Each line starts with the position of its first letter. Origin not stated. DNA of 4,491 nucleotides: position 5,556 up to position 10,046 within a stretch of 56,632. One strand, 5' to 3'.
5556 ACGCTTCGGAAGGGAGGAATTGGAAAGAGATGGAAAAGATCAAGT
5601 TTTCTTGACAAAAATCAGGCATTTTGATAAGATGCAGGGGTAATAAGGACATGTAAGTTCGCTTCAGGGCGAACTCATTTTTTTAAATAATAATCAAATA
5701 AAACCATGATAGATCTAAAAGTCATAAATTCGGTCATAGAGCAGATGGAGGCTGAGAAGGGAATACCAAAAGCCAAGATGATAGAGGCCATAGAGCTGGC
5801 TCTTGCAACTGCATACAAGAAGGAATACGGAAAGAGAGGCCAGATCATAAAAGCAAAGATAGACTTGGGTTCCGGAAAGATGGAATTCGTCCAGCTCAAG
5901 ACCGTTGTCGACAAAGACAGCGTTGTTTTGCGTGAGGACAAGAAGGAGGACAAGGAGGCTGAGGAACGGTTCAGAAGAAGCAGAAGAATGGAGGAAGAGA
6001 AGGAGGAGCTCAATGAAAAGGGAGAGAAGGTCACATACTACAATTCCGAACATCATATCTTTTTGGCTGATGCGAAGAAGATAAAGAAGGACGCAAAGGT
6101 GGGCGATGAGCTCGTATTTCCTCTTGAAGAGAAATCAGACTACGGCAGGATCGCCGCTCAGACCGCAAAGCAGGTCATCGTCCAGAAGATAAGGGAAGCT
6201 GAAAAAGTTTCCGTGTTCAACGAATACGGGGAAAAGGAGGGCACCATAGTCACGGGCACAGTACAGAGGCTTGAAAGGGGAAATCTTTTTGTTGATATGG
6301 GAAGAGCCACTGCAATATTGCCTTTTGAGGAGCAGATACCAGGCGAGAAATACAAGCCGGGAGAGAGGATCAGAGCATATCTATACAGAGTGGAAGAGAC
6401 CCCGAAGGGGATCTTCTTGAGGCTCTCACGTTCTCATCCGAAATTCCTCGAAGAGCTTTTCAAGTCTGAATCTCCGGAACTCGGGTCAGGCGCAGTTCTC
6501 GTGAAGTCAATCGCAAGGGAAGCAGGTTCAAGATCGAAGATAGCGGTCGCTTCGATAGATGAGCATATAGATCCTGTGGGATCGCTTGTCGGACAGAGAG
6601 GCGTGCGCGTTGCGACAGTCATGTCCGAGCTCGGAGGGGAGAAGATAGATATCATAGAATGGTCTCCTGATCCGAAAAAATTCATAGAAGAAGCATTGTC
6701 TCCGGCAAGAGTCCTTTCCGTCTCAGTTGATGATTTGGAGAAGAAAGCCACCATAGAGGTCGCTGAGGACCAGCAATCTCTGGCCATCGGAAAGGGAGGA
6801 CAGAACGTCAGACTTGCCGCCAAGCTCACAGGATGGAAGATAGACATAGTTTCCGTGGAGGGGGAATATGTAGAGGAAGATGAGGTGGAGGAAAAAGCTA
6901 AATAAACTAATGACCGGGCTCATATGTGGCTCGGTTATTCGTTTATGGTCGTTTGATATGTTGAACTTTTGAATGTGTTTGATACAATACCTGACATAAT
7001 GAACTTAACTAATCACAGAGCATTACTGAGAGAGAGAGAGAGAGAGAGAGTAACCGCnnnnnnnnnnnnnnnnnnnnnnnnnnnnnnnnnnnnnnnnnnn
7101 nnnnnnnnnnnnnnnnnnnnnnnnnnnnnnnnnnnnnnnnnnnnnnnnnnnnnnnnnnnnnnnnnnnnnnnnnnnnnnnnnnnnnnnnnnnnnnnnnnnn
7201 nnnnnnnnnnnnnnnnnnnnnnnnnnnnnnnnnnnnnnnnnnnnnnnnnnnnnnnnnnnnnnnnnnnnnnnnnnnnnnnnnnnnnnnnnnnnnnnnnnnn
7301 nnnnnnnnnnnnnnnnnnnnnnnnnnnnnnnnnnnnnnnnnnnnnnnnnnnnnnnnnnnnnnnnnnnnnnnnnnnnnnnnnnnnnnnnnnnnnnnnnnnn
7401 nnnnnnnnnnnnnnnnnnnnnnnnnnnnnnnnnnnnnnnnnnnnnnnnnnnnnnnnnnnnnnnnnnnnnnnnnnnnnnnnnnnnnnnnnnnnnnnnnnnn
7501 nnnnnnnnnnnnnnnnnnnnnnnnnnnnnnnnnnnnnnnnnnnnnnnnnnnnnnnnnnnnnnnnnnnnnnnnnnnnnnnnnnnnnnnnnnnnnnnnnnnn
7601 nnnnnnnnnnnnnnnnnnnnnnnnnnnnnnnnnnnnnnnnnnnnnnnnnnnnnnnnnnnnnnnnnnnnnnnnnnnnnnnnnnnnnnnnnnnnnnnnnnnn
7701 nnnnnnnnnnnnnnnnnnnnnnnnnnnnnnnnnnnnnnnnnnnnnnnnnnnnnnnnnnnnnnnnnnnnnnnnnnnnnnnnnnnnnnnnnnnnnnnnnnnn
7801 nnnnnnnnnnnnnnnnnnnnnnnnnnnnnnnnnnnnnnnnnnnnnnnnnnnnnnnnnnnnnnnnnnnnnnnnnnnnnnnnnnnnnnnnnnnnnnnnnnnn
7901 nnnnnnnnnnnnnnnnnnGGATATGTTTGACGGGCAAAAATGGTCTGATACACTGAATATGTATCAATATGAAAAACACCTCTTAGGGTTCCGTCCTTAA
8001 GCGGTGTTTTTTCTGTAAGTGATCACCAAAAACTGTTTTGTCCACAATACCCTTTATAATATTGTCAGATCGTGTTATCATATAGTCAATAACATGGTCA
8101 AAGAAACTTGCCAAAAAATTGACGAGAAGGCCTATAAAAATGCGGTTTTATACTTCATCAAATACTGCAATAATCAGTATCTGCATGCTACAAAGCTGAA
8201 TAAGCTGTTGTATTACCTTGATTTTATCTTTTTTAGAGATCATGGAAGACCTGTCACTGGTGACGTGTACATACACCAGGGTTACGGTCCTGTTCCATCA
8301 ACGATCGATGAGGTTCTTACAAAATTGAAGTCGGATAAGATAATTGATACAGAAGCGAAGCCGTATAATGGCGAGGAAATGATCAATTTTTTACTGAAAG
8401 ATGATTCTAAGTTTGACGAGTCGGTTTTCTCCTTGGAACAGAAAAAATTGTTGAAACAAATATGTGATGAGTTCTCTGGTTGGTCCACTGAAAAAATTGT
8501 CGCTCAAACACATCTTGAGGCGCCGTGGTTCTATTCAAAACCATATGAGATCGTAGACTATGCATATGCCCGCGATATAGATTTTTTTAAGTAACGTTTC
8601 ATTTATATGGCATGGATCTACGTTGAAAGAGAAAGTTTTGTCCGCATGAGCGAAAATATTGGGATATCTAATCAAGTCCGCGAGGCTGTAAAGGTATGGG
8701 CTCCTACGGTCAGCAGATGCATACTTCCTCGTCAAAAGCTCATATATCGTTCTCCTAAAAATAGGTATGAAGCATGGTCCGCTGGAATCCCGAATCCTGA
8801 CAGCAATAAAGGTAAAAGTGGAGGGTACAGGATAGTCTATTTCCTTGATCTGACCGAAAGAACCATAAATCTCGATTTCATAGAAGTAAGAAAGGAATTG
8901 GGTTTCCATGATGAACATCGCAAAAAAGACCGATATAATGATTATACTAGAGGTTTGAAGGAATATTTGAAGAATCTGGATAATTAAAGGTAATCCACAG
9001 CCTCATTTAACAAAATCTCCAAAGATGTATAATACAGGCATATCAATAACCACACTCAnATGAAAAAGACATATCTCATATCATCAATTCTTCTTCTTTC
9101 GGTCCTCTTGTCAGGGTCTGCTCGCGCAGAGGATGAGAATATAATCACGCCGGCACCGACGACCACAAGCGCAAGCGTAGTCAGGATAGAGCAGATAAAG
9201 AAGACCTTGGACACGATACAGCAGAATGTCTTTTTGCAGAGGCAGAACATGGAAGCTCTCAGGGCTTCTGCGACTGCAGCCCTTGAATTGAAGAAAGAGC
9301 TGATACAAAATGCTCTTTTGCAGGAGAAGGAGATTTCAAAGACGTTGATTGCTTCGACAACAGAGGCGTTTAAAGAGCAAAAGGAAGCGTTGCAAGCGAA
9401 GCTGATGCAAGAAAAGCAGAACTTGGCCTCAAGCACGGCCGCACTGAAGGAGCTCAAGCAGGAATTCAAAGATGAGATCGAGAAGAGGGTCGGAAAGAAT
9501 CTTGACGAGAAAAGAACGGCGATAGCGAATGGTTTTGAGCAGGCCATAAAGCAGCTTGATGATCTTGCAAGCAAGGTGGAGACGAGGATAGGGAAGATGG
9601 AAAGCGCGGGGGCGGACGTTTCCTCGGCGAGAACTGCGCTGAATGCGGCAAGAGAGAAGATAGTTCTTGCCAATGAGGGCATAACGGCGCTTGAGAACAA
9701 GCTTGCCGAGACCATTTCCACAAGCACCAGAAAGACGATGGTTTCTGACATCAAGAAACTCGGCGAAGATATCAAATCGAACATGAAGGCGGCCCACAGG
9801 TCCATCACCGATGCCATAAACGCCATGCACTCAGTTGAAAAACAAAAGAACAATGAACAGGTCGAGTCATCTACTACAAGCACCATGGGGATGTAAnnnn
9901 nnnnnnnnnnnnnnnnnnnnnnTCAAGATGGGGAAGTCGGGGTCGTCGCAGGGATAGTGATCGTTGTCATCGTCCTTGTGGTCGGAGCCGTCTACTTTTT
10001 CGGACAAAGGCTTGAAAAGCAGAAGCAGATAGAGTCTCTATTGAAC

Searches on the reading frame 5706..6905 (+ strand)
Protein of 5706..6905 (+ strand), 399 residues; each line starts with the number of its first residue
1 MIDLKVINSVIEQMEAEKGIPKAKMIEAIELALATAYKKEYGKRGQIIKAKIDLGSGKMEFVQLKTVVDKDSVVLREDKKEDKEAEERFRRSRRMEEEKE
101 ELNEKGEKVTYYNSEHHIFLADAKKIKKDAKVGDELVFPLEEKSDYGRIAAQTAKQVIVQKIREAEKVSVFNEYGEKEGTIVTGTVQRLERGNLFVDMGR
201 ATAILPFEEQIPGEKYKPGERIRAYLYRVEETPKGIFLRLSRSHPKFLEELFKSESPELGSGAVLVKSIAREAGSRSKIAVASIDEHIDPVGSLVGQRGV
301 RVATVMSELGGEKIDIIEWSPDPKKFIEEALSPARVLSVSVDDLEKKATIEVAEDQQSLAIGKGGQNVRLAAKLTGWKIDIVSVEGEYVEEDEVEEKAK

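Call 7: search_protein_families(library=pfam, proteins=[window:5706-6905:+], max_evalue=0.01)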
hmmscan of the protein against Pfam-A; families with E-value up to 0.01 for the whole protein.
window:5706-6905:+ (399 aa): 7 families
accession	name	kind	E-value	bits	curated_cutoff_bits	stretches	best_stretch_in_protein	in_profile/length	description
PF08529.16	NusA_N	-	4.2e-30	104.9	23.8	1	9-167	4-118/119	NusA N-terminal domain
PF13184.12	KH_5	-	1.2e-27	96.2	27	1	273-340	1-68/69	NusA-like KH domain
PF00575.29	S1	-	1.8e-10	41.5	22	1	177-239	3-72/74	S1 RNA binding domain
PF23095.1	KH_NusA_C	-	4.9e-05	23.7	34.2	1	352-381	5-34/59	Transcription termination/antitermination protein NusA, KH domain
PF00013.35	KH_1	-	0.002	18.3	21.5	0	349-392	3-46/66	KH domain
PF10246.15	MRP-S35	-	0.0049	17.2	25.1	0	169-230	14-75/105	Mitochondrial ribosomal protein MRP-S35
PF07650.23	KH_2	-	0.0052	17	22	1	325-376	4-55/78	KH domain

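Call 32: find_encoding_contigs(protein=window:5706-6905:+, flank=4000, max_places=10)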
Protein window:5706-6905:+ (399 aa): 3 contigs read that carry it; 1 place shown.
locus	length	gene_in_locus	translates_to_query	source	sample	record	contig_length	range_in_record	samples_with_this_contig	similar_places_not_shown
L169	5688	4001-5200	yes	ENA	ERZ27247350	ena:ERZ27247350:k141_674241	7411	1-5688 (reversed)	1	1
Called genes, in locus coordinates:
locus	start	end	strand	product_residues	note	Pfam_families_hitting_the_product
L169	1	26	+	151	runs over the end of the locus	PF02367:TsaE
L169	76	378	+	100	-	PF01741:MscL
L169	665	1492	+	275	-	PF07963:N_methyl, PF07953:Toxin_R_bind_N (weak), PF13385:Laminin_G_3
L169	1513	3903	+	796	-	PF02739:5_3_exonuc_N, PF01367:5_3_exonuc, PF00476:DNA_pol_A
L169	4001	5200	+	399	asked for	PF08529:NusA_N, PF00575:S1, PF13184:KH_NusA_1st, PF26594:KH_NusA_2nd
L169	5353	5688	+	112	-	?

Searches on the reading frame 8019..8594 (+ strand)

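Call 7: search_protein_families(library=pfam, proteins=[window:8019-8594:+], max_evalue=0.01)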
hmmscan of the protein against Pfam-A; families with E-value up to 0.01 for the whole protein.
window:8019-8594:+ (191 aa): 1 family
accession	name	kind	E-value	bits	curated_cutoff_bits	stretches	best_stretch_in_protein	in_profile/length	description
PF13274.11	SocA_Panacea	-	6.5e-19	69.4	25.7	1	60-170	1-112/113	Antitoxin SocA-like, Panacea domain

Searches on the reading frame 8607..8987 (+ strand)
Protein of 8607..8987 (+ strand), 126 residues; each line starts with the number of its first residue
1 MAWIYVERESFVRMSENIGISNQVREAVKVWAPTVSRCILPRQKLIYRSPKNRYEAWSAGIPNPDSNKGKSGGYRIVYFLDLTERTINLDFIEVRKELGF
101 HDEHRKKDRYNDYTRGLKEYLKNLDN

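Call 7: search_protein_families(library=pfam, proteins=[window:8607-8987:+], max_evalue=0.01)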
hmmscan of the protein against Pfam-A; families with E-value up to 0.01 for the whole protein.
window:8607-8987:+ (126 aa): 0 families

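Call 31: find_encoding_contigs(protein=window:8607-8987:+, flank=4000, max_places=10)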
Protein window:8607-8987:+ (126 aa): 4 contigs read that carry it; 2 places shown.
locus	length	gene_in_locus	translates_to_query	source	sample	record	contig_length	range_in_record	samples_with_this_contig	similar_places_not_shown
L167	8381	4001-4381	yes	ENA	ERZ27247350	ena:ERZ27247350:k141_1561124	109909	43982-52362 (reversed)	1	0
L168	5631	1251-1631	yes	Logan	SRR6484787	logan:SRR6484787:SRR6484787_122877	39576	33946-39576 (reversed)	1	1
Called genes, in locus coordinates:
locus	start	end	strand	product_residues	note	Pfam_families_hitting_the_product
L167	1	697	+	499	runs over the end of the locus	PF13567:DUF4131, PF03772:Competence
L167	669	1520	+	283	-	PF00753:Lactamase_B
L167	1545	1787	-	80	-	PF00830:Ribosomal_L28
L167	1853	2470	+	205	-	PF02163:Peptidase_M50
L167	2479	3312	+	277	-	PF07963:N_methyl, PF07953:Toxin_R_bind_N, PF13385:Laminin_G_3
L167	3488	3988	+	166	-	PF13274:SocA_Panacea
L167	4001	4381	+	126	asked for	-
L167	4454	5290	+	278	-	-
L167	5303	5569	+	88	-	-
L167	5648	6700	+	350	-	PF05697:Trigger_N, PF05698:Trigger_C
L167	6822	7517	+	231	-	-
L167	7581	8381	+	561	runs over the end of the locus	PF05157:MshEN, PF00437:T2SSE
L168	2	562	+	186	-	?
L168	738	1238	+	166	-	PF13274:SocA_Panacea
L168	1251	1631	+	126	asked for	-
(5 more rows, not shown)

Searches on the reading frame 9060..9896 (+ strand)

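Call 7: search_protein_families(library=pfam, proteins=[window:9060-9896:+], max_evalue=0.01)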
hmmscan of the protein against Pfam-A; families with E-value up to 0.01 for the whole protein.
window:9060-9896:+ (278 aa): 1 family
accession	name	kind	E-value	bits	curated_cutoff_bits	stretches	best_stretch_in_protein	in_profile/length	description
PF14362.11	DUF4407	-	0.0071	16.1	31.3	1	78-221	110-255/297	Domain of unknown function (DUF4407)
